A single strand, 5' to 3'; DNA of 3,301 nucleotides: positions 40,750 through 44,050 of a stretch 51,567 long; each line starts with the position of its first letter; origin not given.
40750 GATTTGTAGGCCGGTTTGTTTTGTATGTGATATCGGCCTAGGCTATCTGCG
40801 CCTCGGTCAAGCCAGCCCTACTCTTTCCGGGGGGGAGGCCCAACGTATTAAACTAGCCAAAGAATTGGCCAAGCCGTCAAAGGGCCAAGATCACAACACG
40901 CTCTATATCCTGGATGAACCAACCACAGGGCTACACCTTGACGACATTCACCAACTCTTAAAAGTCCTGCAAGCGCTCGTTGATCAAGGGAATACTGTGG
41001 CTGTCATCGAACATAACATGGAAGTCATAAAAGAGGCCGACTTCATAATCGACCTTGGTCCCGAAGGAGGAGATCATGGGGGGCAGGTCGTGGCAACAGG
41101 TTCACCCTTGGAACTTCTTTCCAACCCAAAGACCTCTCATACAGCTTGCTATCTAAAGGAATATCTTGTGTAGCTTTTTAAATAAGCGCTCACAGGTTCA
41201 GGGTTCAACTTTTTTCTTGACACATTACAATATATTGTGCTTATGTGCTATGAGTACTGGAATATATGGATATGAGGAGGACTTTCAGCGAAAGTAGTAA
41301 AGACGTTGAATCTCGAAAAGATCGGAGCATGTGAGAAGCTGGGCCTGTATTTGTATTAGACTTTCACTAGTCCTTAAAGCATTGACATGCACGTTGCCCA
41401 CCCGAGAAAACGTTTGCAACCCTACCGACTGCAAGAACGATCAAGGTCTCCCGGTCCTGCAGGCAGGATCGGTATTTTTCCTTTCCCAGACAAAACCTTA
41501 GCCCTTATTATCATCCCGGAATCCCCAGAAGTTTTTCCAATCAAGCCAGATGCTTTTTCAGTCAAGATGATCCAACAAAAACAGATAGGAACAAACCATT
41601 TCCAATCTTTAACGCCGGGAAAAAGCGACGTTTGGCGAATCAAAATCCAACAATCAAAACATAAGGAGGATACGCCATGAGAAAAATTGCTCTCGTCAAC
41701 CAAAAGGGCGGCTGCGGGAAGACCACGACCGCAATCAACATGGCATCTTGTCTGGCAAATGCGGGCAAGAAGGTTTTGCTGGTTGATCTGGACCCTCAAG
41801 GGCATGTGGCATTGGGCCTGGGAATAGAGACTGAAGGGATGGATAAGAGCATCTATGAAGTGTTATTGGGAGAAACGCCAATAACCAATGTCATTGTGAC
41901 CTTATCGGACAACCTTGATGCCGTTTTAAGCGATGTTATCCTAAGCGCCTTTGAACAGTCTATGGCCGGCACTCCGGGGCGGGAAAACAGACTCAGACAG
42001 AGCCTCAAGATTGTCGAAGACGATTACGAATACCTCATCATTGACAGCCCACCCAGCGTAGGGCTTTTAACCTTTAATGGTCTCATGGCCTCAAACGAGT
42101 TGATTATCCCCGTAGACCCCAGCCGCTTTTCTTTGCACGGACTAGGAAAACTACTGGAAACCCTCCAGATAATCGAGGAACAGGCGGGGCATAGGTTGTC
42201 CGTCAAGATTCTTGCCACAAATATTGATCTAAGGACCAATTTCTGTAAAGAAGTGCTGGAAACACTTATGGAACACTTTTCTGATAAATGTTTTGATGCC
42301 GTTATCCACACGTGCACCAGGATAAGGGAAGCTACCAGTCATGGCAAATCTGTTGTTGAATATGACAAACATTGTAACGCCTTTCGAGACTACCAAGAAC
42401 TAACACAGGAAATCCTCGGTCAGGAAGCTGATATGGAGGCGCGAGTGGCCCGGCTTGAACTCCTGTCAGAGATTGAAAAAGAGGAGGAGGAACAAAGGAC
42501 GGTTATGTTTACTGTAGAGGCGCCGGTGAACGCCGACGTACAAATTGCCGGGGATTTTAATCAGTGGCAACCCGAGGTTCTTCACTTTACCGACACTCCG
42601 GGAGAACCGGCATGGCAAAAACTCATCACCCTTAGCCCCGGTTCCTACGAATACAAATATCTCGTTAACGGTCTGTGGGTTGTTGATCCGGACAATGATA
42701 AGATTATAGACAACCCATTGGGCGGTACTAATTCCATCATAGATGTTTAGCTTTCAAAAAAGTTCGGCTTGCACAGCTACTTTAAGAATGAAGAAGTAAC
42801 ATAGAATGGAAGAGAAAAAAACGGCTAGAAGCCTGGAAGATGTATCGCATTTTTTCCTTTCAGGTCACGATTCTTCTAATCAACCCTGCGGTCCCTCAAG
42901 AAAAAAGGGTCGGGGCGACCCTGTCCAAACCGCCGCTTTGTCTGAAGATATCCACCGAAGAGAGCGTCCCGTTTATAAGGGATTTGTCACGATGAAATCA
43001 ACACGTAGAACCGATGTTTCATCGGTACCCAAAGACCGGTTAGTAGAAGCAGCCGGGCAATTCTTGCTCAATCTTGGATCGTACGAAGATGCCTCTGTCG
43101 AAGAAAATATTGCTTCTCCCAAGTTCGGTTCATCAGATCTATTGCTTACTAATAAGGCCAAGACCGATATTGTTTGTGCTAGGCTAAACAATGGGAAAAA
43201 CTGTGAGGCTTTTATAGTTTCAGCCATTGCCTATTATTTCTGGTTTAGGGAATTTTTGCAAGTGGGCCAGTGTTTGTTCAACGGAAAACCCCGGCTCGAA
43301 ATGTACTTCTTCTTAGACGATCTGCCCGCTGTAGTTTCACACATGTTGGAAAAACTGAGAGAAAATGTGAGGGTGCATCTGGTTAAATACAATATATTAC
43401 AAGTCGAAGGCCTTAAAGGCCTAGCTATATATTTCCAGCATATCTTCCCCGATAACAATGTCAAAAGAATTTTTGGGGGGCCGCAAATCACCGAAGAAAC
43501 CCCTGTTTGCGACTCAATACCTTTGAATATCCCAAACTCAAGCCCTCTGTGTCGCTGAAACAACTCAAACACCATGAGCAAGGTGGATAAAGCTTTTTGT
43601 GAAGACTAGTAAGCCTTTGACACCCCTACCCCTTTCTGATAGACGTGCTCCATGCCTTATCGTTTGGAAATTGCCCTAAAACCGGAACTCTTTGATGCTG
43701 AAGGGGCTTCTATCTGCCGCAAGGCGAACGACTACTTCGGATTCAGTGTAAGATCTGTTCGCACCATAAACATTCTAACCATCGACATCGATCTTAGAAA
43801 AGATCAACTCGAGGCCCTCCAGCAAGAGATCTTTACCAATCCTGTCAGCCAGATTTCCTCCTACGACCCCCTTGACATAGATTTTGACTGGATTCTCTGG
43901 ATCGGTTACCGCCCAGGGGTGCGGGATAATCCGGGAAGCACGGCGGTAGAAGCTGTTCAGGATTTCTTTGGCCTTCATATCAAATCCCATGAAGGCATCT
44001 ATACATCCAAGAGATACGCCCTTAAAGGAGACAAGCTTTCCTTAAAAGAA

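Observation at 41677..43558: ParA-type positioning ATPase fused to a glycogen/glycan-binding CBM48 domain, with an unknown partner gene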

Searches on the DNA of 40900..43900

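Call 58: search_rna_families(source=window, start=40900, end=43900, threshold=evalue, max_evalue=1)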
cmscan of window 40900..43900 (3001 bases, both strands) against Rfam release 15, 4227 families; matches with E-value up to 1: 3.
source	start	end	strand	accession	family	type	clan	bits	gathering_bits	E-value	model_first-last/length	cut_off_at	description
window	41212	41295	+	RF00153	SNORD62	Gene; snRNA; snoRNA; CD-box;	CL00068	22.6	39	0.37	1-86/86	no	Small nucleolar RNA SNORD62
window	42230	42302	+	RF00324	snoMBII-202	Gene; snRNA; snoRNA; CD-box;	-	19.4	40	0.95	1-84/84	no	Small nucleolar RNA MBII-202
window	42789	42876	+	RF02111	IS009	Gene;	-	18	117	0.29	1-199/199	no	IS009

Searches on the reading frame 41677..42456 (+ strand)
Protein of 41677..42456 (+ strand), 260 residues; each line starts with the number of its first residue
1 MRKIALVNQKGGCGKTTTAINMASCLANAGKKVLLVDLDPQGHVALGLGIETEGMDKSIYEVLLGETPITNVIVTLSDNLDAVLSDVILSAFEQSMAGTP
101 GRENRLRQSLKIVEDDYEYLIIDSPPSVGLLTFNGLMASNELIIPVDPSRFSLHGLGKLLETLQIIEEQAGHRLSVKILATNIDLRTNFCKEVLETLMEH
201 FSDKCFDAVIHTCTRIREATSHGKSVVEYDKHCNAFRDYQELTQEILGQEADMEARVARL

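Call 71: search_solved_structures(query=window:41677-42456:+, max_evalue=1e-30, show_alignments=5)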
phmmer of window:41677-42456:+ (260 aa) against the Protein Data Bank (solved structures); distinct sequences matched with E-value up to 1e-30: 7.
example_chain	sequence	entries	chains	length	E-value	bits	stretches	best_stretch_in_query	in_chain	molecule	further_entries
8ray_B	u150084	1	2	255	1.5e-46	162.2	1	3-248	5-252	ParA family protein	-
1wcv_1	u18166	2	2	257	5e-41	144.2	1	1-249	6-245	SEGREGATION PROTEIN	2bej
6iub_A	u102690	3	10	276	1.7e-40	142.4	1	4-247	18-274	SpoOJ regulator (Soj)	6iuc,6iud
2bek_A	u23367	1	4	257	6.6e-40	140.5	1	1-249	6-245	SEGREGATION PROTEIN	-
8jmj_A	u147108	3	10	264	1.9e-39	139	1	4-247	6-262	SpoOJ regulator (Soj)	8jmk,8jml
4pfs_A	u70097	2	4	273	7.9e-37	130.4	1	2-239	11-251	Cobyrinic Acid a,c-diamide synthase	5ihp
5if9_A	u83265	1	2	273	8.3e-37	130.3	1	2-239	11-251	Cobyrinic Acid a,c-diamide synthase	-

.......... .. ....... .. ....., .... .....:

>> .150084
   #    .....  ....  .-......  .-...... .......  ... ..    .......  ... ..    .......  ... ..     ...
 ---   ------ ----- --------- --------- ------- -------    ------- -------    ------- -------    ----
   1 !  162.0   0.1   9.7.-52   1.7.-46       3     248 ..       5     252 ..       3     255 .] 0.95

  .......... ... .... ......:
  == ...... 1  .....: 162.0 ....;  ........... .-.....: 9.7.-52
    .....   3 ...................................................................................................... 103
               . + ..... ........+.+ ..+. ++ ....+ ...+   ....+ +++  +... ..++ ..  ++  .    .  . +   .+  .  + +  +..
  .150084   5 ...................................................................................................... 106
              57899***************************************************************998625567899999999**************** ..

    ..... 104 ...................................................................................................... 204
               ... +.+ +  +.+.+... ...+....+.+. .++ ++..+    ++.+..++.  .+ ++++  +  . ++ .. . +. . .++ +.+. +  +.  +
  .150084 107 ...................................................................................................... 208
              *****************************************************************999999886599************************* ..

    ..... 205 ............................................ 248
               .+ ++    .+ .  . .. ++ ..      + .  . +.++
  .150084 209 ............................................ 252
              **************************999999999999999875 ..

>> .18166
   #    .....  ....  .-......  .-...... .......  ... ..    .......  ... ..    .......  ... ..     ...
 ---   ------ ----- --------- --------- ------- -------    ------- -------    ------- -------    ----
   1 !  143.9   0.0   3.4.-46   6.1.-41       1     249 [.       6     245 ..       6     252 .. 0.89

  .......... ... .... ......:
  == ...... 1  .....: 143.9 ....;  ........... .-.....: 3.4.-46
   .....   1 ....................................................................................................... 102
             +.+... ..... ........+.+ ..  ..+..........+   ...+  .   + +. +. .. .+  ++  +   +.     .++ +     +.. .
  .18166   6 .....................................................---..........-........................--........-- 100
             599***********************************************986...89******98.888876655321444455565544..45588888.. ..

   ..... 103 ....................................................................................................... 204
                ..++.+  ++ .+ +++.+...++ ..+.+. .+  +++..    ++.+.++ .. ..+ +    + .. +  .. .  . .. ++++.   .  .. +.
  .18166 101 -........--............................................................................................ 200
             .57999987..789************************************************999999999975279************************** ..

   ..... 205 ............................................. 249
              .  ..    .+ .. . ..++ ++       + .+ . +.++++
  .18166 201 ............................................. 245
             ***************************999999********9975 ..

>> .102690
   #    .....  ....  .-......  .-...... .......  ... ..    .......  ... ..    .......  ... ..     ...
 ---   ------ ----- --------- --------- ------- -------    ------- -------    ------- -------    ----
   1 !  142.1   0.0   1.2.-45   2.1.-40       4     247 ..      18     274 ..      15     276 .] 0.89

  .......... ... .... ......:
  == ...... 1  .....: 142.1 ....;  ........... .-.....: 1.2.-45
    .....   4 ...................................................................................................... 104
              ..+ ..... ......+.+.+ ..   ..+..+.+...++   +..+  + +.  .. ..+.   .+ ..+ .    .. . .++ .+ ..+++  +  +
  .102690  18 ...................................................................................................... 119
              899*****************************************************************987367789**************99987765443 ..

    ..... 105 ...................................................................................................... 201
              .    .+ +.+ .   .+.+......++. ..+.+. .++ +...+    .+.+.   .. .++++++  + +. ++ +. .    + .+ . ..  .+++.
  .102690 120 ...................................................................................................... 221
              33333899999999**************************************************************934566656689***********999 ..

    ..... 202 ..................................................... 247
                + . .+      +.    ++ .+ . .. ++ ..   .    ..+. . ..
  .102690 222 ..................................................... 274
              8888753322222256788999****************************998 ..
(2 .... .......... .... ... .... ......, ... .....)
